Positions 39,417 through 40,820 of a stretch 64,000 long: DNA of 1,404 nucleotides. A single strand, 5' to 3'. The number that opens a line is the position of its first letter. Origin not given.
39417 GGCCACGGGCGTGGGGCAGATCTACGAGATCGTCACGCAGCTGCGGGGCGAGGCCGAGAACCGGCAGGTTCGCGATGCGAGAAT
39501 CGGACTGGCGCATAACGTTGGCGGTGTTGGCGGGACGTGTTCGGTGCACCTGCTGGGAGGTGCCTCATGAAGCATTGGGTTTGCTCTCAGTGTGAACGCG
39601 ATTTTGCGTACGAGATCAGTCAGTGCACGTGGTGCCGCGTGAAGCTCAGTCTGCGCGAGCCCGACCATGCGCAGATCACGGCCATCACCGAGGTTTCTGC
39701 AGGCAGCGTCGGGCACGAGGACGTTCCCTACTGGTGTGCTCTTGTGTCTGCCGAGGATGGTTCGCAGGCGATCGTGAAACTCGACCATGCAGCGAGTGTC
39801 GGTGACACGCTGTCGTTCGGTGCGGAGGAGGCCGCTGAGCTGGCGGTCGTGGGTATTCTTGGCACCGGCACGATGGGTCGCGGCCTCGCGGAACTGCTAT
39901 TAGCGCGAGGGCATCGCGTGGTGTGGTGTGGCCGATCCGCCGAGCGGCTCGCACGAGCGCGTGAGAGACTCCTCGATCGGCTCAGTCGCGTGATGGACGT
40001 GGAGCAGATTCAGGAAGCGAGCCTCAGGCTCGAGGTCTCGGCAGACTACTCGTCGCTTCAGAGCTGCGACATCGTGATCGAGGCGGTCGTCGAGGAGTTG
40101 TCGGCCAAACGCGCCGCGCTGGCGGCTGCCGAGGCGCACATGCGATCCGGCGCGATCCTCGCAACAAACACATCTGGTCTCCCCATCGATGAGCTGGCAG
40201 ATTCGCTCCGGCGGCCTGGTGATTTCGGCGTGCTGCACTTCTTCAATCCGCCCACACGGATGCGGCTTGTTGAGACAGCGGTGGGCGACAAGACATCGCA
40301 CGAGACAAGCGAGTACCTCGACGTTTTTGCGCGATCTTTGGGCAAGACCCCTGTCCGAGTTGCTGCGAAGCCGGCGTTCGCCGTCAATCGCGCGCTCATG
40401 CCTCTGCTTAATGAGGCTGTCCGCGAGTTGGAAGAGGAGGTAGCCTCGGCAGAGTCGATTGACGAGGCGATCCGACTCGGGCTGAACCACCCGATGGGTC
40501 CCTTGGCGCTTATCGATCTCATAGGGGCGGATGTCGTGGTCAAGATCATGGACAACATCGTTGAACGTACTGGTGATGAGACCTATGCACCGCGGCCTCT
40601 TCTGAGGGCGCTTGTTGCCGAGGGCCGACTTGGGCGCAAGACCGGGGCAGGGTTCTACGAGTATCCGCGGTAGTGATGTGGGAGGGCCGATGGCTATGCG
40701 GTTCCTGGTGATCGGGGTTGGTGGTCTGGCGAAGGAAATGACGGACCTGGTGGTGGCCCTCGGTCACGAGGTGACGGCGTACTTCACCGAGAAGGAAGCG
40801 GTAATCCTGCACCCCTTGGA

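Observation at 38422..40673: Archaeal-type thiolase translationally coupled to a DUF35::3-hydroxyacyl-CoA dehydrogenase fusion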

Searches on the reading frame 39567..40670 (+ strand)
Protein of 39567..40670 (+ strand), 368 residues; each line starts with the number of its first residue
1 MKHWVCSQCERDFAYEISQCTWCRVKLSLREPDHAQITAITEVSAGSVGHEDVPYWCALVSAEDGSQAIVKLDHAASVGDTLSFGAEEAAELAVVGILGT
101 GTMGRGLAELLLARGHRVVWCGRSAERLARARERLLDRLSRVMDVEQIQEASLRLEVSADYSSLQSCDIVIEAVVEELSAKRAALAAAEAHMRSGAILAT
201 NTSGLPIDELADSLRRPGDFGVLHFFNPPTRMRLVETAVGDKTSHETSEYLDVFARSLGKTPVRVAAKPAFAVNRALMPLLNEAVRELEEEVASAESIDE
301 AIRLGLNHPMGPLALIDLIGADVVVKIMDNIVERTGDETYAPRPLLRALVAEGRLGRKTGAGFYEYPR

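Call 4: search_protein_families(library=pfam, proteins=[window:39567-40670:+], max_evalue=1)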
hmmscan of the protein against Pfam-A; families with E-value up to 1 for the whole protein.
window:39567-40670:+ (368 aa): 16 families
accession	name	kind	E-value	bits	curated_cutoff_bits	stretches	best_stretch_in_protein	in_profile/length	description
PF02737.24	3HCDH_N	-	5e-47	160.6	22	1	95-266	2-178/180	3-hydroxyacyl-CoA dehydrogenase, NAD binding domain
PF00725.27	3HCDH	-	1e-31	109.8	22.1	1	271-366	2-97/97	3-hydroxyacyl-CoA dehydrogenase, C-terminal domain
PF03807.23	F420_oxidored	-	1.1e-07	32.7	21.6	1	95-153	2-46/94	NADP oxidoreductase coenzyme F420-dependent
PF03446.21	NAD_binding_2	-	3.6e-05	24.3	21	1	95-201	2-92/161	NAD binding domain of 6-phosphogluconate dehydrogenase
PF02558.23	ApbA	-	5.4e-05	23.3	22.2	1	95-173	1-73/150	Ketopantoate reductase PanE/ApbA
PF03435.24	Sacchrp_dh_NADP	-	0.0011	19.7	25.1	1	95-187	1-89/129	Saccharopine dehydrogenase NADP binding domain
PF08242.18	Methyltransf_12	-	0.0022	19.1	30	1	99-198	6-98/98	Methyltransferase domain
PF01488.26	Shikimate_DH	-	0.0034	17.9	24.3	1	93-157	13-78/138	Shikimate / quinate 5-dehydrogenase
PF02254.24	TrkA_N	-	0.0073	17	23.8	1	97-136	3-42/116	TrkA-N domain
PF02826.25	2-Hacid_dh_C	-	0.01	15.7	25.1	1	93-131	37-75/178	D-isomer specific 2-hydroxyacid dehydrogenase, NAD binding domain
PF13460.12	NAD_binding_10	-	0.013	15.9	27.2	1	99-151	2-57/184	NAD(P)H-binding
PF01210.29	NAD_Gly3P_dh_N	-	0.014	15.8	23.1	1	95-205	2-106/158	NAD-dependent glycerol-3-phosphate dehydrogenase N-terminus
PF00106.31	adh_short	-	0.017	15.1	26.6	1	99-149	7-62/195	short chain dehydrogenase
PF10005.14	Zn_ribbon_DZR_6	-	0.053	14.7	23.4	1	4-45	2-42/93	zinc-ribbon domain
PF10727.15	Rossmann-like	-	0.13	12.5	23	1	94-153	16-75/131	Rossmann-like domain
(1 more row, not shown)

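Call 5: find_homologous_proteins(query=window:39567-40670:+)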
Query window:39567-40670:+ (368 aa): 6246 proteins with E <= 0.001 among 8000 candidates; the best 120 are listed.
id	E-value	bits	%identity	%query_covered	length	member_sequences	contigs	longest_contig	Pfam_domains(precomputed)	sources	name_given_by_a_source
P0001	4.8e-222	755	94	100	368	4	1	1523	PF00725.28,PF03807.24,PF02737.25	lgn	-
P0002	9.6e-212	721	89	100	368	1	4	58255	PF00725.28,PF03807.24,PF02737.25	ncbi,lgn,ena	-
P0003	4.7e-207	705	88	100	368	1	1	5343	PF00725.28,PF03807.24,PF02737.25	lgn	-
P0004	1.1e-183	628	79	100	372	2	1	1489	PF03446.22,PF00725.28,PF03807.24,PF02737.25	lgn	-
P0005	2.3e-181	621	78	100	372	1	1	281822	PF00725.28,PF03807.24,PF02737.25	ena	-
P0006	3.9e-179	613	77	99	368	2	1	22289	PF00725.28,PF03807.24,PF02737.25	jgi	jgi:3-hydroxybutyryl-CoA dehydrogenase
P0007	4.1e-179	613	75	99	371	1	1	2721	PF00725.28,PF03807.24,PF02737.25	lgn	-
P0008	5.8e-178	610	77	99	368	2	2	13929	PF00725.28,PF03807.24,PF02737.25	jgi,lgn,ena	-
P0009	1.6e-177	608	77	100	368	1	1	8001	PF03446.22,PF00725.28,PF03807.24,PF02737.25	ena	-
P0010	3.8e-177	607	76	99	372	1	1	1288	PF00725.28,PF03807.24,PF02737.25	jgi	-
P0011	3.3e-175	601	73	99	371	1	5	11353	PF00725.28,PF03807.24,PF02737.25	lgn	-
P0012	4.1e-174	597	77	99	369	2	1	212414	PF00725.28,PF03807.24,PF02737.25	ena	-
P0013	1.3e-173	595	74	100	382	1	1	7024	PF00725.28,PF03807.24,PF02737.25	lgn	-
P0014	4.7e-172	590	73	99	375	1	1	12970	PF00725.28,PF03807.24,PF02737.25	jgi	jgi:3-hydroxybutyryl-CoA dehydrogenase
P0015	9.2e-172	589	75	99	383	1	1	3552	PF00725.28,PF03807.24,PF02737.25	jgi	jgi:3-hydroxybutyryl-CoA dehydrogenase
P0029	4.3e-163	561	71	100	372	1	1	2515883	PF00725.28,PF03807.24,PF02737.25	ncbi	-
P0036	6.4e-151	521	67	99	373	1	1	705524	PF03446.22,PF00725.28,PF03807.24,PF02737.25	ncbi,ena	-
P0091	9.0e-130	451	57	99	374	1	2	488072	PF00725.28,PF02737.25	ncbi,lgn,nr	ncbi:MAG: 3-hydroxyacyl-CoA dehydrogenase family protein [Actinobacteria bacterium]|nr:MAG: 3-hydrox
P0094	5.8e-129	449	58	98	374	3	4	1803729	PF00725.28,PF03807.24,PF02737.25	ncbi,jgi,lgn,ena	jgi:3-hydroxybutyryl-CoA dehydrogenase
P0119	9.2e-122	425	55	98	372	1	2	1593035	PF00725.28,PF02737.25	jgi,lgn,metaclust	metaclust:\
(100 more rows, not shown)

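Call 6: search_protein_families(library=ncbifam, proteins=[window:39567-40670:+], max_evalue=1)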
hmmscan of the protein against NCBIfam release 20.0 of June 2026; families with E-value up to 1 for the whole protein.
window:39567-40670:+ (368 aa): 56 families (the best 25 are shown)
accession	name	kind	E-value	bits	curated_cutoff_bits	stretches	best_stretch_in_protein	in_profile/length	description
NF004474.0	PRK05808.1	subfamily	9.7e-78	261.3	408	1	93-366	4-282/283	3-hydroxybutyryl-CoA dehydrogenase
NF006124.0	PRK08268.1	subfamily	5.1e-73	246.8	508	1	90-367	5-288/507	3-hydroxyacyl-CoA dehydrogenase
NF005715.0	PRK07530.1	equivalog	2.2e-65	220.9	420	1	91-366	3-283/292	3-hydroxybutyryl-CoA dehydrogenase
NF005875.0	PRK07819.1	subfamily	2.8e-64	217.3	319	1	91-366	4-286/287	3-hydroxybutyryl-CoA dehydrogenase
NF006722.0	PRK09260.1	equivalog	1.6e-61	208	429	1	96-366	6-281/289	3-hydroxyacyl-CoA dehydrogenase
TIGR02279.1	PaaC-3OHAcCoADH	equivalog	5.3e-61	207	669.4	1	94-366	7-285/503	3-hydroxyacyl-CoA dehydrogenase PaaH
NF008363.0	PRK11154.1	equivalog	2.4e-56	191.3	869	1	86-367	303-587/708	fatty acid oxidation complex subunit alpha FadJ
NF008727.0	PRK11730.1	equivalog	1.1e-52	179.4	870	1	87-366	308-592/717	fatty acid oxidation complex subunit alpha FadB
NF004699.0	PRK06035.1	equivalog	1.1e-50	172.5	500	1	91-359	2-278/294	3-hydroxyacyl-CoA dehydrogenase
TIGR02440.1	FadJ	equivalog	4.5e-48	164.1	968.45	1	87-366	299-581/699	fatty acid oxidation complex subunit alpha FadJ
NF006125.0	PRK08269.1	equivalog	3.6e-44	151.2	427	1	90-366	3-296/334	3-hydroxybutyryl-CoA dehydrogenase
TIGR02437.1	FadB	equivalog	5.5e-44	150.6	933.55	1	93-366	314-592/714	fatty acid oxidation complex subunit alpha FadB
NF006143.0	PRK08293.1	equivalog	1.3e-43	149.4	312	1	93-367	5-288/291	3-hydroxyacyl-CoA dehydrogenase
TIGR02441.1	fa_ox_alpha_mit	equivalog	9.1e-42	143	964.65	1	62-366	306-613/737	fatty acid oxidation complex subunit alpha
NF042925.1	FHMPC_DH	equivalog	5.9e-38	130.9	500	1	95-366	3-280/304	5-formyl-3-hydroxy-2-methylpyridine 4-carboxylate 5-dehydrogenase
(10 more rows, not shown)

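Call 12: find_encoding_contigs(protein=window:39567-40670:+, flank=10000, max_places=4)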
Protein window:39567-40670:+ (368 aa): 14 contigs read that carry it; 4 places shown.
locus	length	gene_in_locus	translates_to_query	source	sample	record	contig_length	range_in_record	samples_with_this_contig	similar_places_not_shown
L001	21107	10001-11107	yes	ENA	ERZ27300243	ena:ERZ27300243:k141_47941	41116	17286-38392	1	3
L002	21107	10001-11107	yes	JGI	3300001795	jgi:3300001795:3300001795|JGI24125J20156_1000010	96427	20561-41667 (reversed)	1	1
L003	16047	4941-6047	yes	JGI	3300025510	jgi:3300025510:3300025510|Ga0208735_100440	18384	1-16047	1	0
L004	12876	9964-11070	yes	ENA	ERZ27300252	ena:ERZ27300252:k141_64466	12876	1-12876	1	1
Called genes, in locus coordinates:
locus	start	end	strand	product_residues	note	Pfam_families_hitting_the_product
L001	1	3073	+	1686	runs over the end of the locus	PF00041:fn3 (weak), PF16655:PhoD_N (faint), PF16656:Pur_ac_phosph_N (faint), PF25788:Ig_Rha78A_N (faint), PF00801:PKD, PF18911:PKD_4, PF18911:PKD_4, PF00041:fn3 (weak), +8 more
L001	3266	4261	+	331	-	PF00106:adh_short (weak), PF01073:3Beta_HSD, PF01370:Epimerase, PF02719:Polysacc_synt_2, PF04321:RmlD_sub_bind (weak), PF07993:NAD_binding_4, PF16363:GDP_Man_Dehyd, PF13460:NAD_binding_10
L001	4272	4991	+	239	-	PF00483:NTP_transferase, PF12804:NTP_transf_3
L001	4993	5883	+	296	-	PF01073:3Beta_HSD (weak), PF01370:Epimerase, PF04321:RmlD_sub_bind, PF16363:GDP_Man_Dehyd, PF07993:NAD_binding_4 (weak), PF02719:Polysacc_synt_2 (weak)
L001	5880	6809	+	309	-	PF05050:Methyltransf_21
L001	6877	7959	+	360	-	PF01073:3Beta_HSD, PF01370:Epimerase, PF02719:Polysacc_synt_2, PF04321:RmlD_sub_bind, PF07993:NAD_binding_4 (weak), PF13460:NAD_binding_10 (faint), PF16363:GDP_Man_Dehyd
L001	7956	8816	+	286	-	PF00483:NTP_transferase, PF12804:NTP_transf_3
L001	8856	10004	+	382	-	PF00108:Thiolase_N, PF00109:ketoacyl-synt (faint), PF02803:Thiolase_C, PF22691:Thiolase_C_1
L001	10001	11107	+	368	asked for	PF02737:3HCDH_N, PF03446:NAD_binding_2 (faint), PF03807:F420_oxidored (weak), PF00725:3HCDH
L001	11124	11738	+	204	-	PF17836:PglD_N (weak), PF25087:GMPPB_C (faint), PF00132:Hexapep (faint)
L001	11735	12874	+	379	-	PF00155:Aminotran_1_2 (weak), PF01041:DegT_DnrJ_EryC1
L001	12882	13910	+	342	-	PF13641:Glyco_tranf_2_3, PF00535:Glycos_transf_2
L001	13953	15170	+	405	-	PF13439:Glyco_transf_4 (weak), PF13579:Glyco_trans_4_4, PF00534:Glycos_transf_1, PF13692:Glyco_trans_1_4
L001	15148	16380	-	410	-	PF00534:Glycos_transf_1, PF13692:Glyco_trans_1_4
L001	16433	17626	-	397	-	PF13579:Glyco_trans_4_4 (weak), PF13439:Glyco_transf_4 (weak), PF00534:Glycos_transf_1, PF13692:Glyco_trans_1_4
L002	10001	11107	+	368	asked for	PF02737:3HCDH_N, PF03446:NAD_binding_2 (faint), PF03807:F420_oxidored (weak), PF00725:3HCDH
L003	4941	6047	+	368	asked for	PF02737:3HCDH_N, PF03446:NAD_binding_2 (faint), PF03807:F420_oxidored (weak), PF00725:3HCDH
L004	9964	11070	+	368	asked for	PF02737:3HCDH_N, PF03446:NAD_binding_2 (faint), PF03807:F420_oxidored (weak), PF00725:3HCDH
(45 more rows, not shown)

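Call 13: find_encoding_contigs(protein=P0002, flank=10000, max_places=3)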
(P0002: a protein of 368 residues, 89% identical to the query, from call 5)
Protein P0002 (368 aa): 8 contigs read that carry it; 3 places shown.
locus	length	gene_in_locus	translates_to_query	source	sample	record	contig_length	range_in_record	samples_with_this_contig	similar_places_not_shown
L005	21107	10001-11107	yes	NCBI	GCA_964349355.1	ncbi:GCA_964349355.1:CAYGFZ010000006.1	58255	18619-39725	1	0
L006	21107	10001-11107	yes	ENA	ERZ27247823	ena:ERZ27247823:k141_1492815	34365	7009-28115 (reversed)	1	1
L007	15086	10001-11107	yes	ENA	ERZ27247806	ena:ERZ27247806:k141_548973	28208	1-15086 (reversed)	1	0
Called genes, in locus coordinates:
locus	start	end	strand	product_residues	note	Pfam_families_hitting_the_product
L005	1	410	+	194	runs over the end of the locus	PF00551:Formyl_trans_N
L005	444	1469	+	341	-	PF03102:NeuB, PF08666:SAF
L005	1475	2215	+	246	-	PF02348:CTP_transf_3, PF12804:NTP_transf_3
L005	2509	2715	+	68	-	-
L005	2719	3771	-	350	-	PF13384:HTH_23, PF13518:HTH_28 (weak), PF13551:HTH_29, PF13565:HTH_32, PF13358:DDE_3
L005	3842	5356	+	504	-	-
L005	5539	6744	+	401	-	-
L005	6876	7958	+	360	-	PF01073:3Beta_HSD, PF01370:Epimerase, PF02719:Polysacc_synt_2, PF04321:RmlD_sub_bind, PF16363:GDP_Man_Dehyd, PF07993:NAD_binding_4 (weak)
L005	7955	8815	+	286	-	PF00483:NTP_transferase, PF12804:NTP_transf_3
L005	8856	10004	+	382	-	PF00108:Thiolase_N, PF02803:Thiolase_C (weak), PF22691:Thiolase_C_1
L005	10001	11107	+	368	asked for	PF02737:3HCDH_N, PF03807:F420_oxidored (weak), PF00725:3HCDH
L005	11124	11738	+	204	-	PF25087:GMPPB_C (faint), PF00132:Hexapep (faint)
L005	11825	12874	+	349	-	PF00155:Aminotran_1_2 (faint), PF01041:DegT_DnrJ_EryC1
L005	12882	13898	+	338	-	PF00535:Glycos_transf_2, PF13641:Glyco_tranf_2_3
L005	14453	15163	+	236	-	PF20706:GT4-conflict (faint), PF00534:Glycos_transf_1, PF13692:Glyco_trans_1_4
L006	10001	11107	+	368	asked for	PF02737:3HCDH_N, PF03807:F420_oxidored (weak), PF00725:3HCDH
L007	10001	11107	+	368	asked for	PF02737:3HCDH_N, PF03807:F420_oxidored (weak), PF00725:3HCDH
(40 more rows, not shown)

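Call 15: find_encoding_contigs(protein=P0029, flank=8000, max_places=1)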
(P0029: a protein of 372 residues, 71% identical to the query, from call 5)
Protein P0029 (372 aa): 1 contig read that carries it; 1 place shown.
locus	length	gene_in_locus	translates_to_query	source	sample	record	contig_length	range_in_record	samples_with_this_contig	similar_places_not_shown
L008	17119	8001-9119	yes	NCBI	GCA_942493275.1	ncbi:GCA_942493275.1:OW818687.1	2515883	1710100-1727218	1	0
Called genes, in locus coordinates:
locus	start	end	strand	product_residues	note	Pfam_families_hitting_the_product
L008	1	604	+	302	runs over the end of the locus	-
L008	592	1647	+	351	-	PF03102:NeuB, PF08666:SAF (weak)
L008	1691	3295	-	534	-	-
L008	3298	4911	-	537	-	PF05159:Capsule_synth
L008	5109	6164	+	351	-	PF01073:3Beta_HSD, PF01370:Epimerase, PF02719:Polysacc_synt_2, PF04321:RmlD_sub_bind (faint), PF16363:GDP_Man_Dehyd (weak), PF07993:NAD_binding_4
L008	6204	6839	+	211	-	PF17836:PglD_N (weak), PF25087:GMPPB_C (faint), PF25084:LbH_EIF2B (weak), PF00132:Hexapep, PF14602:Hexapep_2 (weak)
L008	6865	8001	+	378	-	PF00108:Thiolase_N, PF08545:ACP_syn_III (faint), PF02803:Thiolase_C (weak), PF22691:Thiolase_C_1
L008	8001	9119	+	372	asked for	PF02737:3HCDH_N, PF03807:F420_oxidored (weak), PF00725:3HCDH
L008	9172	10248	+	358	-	PF02350:Epimerase_2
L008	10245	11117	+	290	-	PF01370:Epimerase, PF04321:RmlD_sub_bind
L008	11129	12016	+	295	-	PF00535:Glycos_transf_2, PF10111:Glyco_tranf_2_2, PF13641:Glyco_tranf_2_3, PF13632:Glyco_trans_2_3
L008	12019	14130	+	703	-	PF00535:Glycos_transf_2, PF10111:Glyco_tranf_2_2, PF13641:Glyco_tranf_2_3, PF13632:Glyco_trans_2_3 (weak), PF13439:Glyco_transf_4, PF13579:Glyco_trans_4_4, PF00534:Glycos_transf_1, PF13692:Glyco_trans_1_4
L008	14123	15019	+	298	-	PF00535:Glycos_transf_2, PF10111:Glyco_tranf_2_2 (weak), PF13641:Glyco_tranf_2_3, PF13632:Glyco_trans_2_3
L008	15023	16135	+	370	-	PF13439:Glyco_transf_4, PF13477:Glyco_trans_4_2, PF13579:Glyco_trans_4_4, PF20706:GT4-conflict (weak), PF00534:Glycos_transf_1, PF13692:Glyco_trans_1_4, PF13524:Glyco_trans_1_2 (weak)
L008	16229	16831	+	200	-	PF13439:Glyco_transf_4, PF13579:Glyco_trans_4_4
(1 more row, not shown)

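Call 16: find_encoding_contigs(protein=P0094, flank=8000, max_places=2)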
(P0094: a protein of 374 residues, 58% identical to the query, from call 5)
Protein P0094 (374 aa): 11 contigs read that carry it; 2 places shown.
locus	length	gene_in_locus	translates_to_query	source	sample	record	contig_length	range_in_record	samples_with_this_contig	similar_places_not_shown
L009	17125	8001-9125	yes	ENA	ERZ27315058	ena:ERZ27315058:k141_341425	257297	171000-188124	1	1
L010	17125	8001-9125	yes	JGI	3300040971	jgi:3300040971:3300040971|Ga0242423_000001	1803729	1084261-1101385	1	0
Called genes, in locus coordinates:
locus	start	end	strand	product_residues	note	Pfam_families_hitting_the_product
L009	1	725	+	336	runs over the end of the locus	PF02653:BPD_transp_2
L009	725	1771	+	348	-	PF02126:PTE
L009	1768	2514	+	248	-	PF07090:GATase1_like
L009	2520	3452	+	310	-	PF01156:IU_nuc_hydro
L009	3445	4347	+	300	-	PF00294:PfkB, PF08543:Phos_pyr_kin (weak)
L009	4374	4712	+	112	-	-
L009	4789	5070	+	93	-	-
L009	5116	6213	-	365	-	-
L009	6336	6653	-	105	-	-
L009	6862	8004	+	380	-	PF00108:Thiolase_N, PF02803:Thiolase_C, PF22691:Thiolase_C_1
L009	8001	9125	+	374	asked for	PF02737:3HCDH_N, PF03807:F420_oxidored (weak), PF00725:3HCDH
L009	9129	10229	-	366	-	PF07786:HGSNAT_cat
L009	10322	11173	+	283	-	PF02585:PIG-L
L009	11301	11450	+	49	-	-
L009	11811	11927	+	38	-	-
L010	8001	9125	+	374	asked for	PF02737:3HCDH_N, PF03807:F420_oxidored (weak), PF00725:3HCDH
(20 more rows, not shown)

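Call 17: find_encoding_contigs(protein=P0119, flank=8000, max_places=1)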
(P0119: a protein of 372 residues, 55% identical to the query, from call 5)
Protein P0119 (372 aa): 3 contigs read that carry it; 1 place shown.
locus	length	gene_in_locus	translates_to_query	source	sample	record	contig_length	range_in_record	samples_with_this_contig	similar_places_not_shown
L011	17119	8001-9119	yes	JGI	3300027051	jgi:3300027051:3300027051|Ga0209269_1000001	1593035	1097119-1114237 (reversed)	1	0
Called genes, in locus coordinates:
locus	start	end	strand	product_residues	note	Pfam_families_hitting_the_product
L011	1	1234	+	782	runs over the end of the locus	PF04122:CW_binding_2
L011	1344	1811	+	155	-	PF14221:DUF4330 (weak)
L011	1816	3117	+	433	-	PF01901:O_anti_polymase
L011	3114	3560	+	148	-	PF14221:DUF4330 (weak)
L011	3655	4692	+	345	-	PF13439:Glyco_transf_4, PF13579:Glyco_trans_4_4, PF20706:GT4-conflict, PF00534:Glycos_transf_1, PF13692:Glyco_trans_1_4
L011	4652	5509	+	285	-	PF01048:PNP_UDP_1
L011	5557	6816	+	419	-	PF05221:AdoHcyase, PF02826:2-Hacid_dh_C (weak), PF00670:AdoHcyase_NAD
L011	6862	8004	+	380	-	PF00108:Thiolase_N, PF08545:ACP_syn_III (faint), PF02803:Thiolase_C, PF22691:Thiolase_C_1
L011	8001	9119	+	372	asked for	PF02737:3HCDH_N, PF00725:3HCDH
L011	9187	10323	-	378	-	PF07786:HGSNAT_cat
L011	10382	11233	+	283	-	PF02585:PIG-L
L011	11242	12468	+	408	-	PF01008:IF-2B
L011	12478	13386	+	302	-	PF03547:Mem_trans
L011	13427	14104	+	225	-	PF18912:DZR_2, PF00156:Pribosyltran (faint)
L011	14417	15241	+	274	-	PF00497:SBP_bac_3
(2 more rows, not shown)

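Call 38: find_encoding_contigs(protein=P0036, flank=8000, max_places=1)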
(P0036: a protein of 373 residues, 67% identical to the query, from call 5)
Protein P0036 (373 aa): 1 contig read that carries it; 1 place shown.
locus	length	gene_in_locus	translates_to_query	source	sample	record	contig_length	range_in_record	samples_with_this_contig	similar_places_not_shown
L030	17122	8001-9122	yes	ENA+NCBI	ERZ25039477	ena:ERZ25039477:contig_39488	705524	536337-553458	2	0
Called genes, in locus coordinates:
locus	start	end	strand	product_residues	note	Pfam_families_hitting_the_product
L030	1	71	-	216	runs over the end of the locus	-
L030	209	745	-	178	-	-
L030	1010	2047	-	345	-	PF04471:Mrr_cat (weak)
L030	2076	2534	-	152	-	-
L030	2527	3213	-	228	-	PF15919:HicB_lk_antitox, PF05534:HicB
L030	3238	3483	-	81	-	-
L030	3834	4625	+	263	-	PF00589:Phage_integrase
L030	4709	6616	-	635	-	PF01436:NHL (faint), PF04122:CW_binding_2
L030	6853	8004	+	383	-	PF00108:Thiolase_N, PF00109:ketoacyl-synt (faint), PF02803:Thiolase_C, PF22691:Thiolase_C_1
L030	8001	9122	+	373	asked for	PF02737:3HCDH_N, PF03446:NAD_binding_2 (faint), PF03807:F420_oxidored (faint), PF00725:3HCDH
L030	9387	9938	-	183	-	-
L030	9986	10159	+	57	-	-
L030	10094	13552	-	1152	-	PF04122:CW_binding_2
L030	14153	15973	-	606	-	PF08309:LVIVD (faint)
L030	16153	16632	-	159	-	-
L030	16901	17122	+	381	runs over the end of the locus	PF00561:Abhydrolase_1 (weak), PF12146:Hydrolase_4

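Call 39: find_encoding_contigs(protein=P0091, flank=8000, max_places=1)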
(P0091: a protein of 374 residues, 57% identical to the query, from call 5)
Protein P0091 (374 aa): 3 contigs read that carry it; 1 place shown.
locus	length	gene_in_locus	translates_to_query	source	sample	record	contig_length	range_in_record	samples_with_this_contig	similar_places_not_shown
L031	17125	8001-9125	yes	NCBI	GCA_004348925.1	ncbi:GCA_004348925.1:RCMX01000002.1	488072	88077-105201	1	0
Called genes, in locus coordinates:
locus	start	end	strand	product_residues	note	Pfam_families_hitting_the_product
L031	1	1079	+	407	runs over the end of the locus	PF20706:GT4-conflict, PF13439:Glyco_transf_4, PF13477:Glyco_trans_4_2, PF13579:Glyco_trans_4_4, PF00534:Glycos_transf_1, PF13692:Glyco_trans_1_4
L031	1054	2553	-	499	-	PF01943:Polysacc_synt, PF13440:Polysacc_synt_3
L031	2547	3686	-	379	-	PF13439:Glyco_transf_4, PF13579:Glyco_trans_4_4, PF00534:Glycos_transf_1, PF13692:Glyco_trans_1_4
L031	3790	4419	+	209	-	PF02585:PIG-L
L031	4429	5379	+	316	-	PF04613:LpxD (faint), PF25084:LbH_EIF2B (faint), PF25087:GMPPB_C (faint), PF14602:Hexapep_2 (faint), PF00132:Hexapep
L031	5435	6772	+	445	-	PF13579:Glyco_trans_4_4, PF13439:Glyco_transf_4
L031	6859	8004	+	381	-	PF00108:Thiolase_N, PF22691:Thiolase_C_1, PF02803:Thiolase_C (weak)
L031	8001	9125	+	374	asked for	PF02737:3HCDH_N, PF00725:3HCDH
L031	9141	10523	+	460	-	PF04932:Wzy_C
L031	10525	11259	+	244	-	-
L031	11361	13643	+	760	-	PF08486:SpoIID, PF04122:CW_binding_2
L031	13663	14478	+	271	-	PF01048:PNP_UDP_1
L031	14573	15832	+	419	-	PF05221:AdoHcyase, PF02826:2-Hacid_dh_C (weak), PF00670:AdoHcyase_NAD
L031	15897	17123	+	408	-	PF01008:IF-2B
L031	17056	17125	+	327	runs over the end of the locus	PF03547:Mem_trans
